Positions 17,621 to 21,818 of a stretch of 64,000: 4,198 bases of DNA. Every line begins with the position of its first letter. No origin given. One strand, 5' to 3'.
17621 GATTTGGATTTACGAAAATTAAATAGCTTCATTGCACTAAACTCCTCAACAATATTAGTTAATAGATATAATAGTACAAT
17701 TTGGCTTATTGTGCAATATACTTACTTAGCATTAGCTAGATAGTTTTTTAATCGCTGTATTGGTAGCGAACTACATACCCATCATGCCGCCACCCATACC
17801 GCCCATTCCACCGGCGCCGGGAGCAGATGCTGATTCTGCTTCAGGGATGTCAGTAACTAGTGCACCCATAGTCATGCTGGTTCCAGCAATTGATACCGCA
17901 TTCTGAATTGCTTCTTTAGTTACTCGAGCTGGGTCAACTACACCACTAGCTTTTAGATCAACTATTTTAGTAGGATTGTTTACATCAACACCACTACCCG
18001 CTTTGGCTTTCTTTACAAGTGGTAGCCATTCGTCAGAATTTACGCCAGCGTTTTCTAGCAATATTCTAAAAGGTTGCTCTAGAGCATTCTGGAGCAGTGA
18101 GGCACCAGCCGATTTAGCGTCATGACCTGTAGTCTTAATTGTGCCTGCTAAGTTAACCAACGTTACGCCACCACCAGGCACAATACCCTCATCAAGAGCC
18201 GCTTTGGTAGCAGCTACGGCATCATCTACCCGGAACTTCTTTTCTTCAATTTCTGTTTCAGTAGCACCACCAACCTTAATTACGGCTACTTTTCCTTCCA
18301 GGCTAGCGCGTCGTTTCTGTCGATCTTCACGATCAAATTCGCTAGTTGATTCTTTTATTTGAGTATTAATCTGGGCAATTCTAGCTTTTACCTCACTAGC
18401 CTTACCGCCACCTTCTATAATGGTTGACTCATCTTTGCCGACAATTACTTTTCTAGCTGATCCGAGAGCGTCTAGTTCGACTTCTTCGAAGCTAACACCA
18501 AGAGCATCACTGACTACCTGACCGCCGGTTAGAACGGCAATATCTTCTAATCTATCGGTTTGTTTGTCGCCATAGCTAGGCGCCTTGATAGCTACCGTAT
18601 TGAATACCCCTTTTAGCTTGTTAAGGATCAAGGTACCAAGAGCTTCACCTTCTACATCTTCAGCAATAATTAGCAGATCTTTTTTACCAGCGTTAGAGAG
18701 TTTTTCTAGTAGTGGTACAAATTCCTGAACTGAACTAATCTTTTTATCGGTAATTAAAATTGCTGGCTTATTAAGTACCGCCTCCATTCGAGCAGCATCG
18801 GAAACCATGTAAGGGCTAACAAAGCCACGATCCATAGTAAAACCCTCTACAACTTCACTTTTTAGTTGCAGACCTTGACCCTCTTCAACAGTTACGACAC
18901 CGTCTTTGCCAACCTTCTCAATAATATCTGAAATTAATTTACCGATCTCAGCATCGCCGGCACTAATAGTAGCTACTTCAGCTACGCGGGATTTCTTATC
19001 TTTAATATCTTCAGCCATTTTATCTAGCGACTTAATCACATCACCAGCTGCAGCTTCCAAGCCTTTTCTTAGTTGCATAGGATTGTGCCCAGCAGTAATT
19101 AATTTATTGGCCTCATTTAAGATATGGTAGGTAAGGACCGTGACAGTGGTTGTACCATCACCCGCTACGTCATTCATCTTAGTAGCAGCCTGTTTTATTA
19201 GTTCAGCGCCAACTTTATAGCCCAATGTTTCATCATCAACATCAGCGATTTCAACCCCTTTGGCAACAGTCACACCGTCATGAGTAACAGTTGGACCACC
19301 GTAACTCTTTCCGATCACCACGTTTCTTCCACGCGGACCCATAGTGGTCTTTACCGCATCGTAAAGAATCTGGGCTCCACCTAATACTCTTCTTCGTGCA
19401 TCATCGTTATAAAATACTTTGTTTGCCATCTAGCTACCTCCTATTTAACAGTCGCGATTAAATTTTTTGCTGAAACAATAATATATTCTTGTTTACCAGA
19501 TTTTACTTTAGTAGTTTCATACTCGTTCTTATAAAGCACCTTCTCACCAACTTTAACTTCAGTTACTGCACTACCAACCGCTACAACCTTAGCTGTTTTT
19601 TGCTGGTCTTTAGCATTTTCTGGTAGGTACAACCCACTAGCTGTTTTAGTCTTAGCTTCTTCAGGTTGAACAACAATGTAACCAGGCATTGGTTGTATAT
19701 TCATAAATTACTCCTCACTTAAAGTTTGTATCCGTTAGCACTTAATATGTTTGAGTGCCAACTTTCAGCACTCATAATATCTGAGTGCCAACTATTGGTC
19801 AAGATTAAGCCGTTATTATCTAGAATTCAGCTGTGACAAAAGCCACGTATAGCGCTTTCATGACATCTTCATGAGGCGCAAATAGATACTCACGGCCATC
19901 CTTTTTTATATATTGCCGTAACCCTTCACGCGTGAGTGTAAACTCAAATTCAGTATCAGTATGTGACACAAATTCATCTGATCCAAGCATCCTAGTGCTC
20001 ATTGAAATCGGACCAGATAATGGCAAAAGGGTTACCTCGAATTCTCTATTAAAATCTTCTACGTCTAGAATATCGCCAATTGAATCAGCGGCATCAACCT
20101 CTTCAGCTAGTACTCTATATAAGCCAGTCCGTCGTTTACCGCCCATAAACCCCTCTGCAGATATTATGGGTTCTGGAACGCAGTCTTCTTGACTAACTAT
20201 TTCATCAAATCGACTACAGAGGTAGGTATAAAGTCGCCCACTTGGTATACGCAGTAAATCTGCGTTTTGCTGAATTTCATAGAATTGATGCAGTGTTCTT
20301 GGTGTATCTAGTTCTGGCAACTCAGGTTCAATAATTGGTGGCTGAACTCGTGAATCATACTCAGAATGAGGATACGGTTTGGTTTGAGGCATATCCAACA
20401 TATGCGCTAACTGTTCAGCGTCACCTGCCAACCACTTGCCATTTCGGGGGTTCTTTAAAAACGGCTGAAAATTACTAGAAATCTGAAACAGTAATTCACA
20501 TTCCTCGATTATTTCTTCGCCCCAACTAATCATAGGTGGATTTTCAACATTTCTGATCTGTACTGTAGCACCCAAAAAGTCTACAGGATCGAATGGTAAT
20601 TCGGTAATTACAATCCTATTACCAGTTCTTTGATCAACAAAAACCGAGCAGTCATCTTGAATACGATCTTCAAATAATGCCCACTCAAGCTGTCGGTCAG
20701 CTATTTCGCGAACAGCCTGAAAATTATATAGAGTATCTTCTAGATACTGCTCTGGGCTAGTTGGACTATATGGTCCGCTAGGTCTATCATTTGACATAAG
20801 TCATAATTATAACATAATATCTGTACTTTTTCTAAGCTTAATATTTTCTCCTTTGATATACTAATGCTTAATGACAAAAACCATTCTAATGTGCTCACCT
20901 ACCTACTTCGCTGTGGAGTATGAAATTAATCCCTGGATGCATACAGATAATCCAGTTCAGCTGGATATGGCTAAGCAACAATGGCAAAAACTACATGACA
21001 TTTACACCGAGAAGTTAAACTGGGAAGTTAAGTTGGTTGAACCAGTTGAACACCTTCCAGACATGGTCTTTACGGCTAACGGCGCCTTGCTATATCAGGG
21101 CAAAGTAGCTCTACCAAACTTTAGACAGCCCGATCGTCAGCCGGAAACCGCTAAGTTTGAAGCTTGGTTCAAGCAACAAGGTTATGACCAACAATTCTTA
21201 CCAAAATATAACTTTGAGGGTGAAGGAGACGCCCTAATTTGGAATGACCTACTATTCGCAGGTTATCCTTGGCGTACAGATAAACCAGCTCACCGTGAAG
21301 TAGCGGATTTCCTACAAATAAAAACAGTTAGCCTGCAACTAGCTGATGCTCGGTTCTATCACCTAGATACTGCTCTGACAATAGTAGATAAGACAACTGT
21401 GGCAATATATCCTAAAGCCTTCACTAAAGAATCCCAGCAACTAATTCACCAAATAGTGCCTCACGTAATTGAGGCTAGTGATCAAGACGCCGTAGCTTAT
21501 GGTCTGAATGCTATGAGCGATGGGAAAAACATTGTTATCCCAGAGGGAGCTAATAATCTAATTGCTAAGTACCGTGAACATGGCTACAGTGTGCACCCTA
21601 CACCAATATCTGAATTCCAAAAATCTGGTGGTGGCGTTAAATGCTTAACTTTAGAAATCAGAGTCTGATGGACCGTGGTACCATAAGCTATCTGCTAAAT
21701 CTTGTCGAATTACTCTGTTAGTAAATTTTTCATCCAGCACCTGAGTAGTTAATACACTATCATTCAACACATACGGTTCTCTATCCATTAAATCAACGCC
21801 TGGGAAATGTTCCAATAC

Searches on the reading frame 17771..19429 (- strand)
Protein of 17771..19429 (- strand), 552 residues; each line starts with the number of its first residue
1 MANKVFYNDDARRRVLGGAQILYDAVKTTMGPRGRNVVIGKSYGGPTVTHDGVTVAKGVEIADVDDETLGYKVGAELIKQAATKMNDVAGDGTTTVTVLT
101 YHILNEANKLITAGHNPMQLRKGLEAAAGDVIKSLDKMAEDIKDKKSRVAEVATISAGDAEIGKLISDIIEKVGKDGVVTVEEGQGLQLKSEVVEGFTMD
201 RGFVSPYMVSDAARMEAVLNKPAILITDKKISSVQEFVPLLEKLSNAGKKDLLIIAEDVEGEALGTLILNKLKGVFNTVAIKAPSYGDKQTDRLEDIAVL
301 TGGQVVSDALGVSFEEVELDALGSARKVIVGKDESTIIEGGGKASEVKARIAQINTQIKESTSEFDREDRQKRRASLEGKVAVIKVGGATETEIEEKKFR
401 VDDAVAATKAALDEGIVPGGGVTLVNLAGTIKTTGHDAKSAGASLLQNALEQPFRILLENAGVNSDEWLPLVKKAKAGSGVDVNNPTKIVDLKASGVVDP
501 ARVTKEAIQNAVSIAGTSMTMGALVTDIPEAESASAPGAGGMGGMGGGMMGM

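Call 23: search_protein_families(library=pfam, proteins=[window:17771-19429:-], max_evalue=0.01)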
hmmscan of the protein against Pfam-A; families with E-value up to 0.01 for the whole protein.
window:17771-19429:- (552 aa): 1 family
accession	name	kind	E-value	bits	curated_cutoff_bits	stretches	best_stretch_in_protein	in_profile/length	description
PF00118.29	Cpn60_TCP1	-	2.5e-69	234.7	34.3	1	22-525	1-486/490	TCP-1/cpn60 chaperonin family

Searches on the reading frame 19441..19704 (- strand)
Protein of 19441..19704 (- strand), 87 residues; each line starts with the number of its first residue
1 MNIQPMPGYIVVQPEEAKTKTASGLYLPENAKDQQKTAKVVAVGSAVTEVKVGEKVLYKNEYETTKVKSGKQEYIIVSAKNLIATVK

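Call 96: search_protein_families(library=pfam, proteins=[window:19441-19704:-], max_evalue=0.001)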
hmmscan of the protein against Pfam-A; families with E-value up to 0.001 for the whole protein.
window:19441-19704:- (87 aa): 1 family
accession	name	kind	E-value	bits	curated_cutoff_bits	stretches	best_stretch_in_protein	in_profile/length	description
PF00166.26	Cpn10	-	4.2e-19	68.8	21.1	1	2-85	1-92/93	Chaperonin 10 Kd subunit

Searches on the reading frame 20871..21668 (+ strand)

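Call 76: search_protein_families(library=pfam, proteins=[window:20871-21668:+], max_evalue=0.001)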
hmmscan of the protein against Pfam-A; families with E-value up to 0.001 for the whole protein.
window:20871-21668:+ (265 aa): 2 families
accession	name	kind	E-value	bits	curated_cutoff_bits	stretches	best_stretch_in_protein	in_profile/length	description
PF19420.4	DDAH_eukar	-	3.5e-11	43.3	23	1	50-263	43-290/291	N,N dimethylarginine dimethylhydrolase, eukaryotic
PF02274.22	ADI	-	8e-10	38.7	22.8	1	52-190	114-267/377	Arginine deiminase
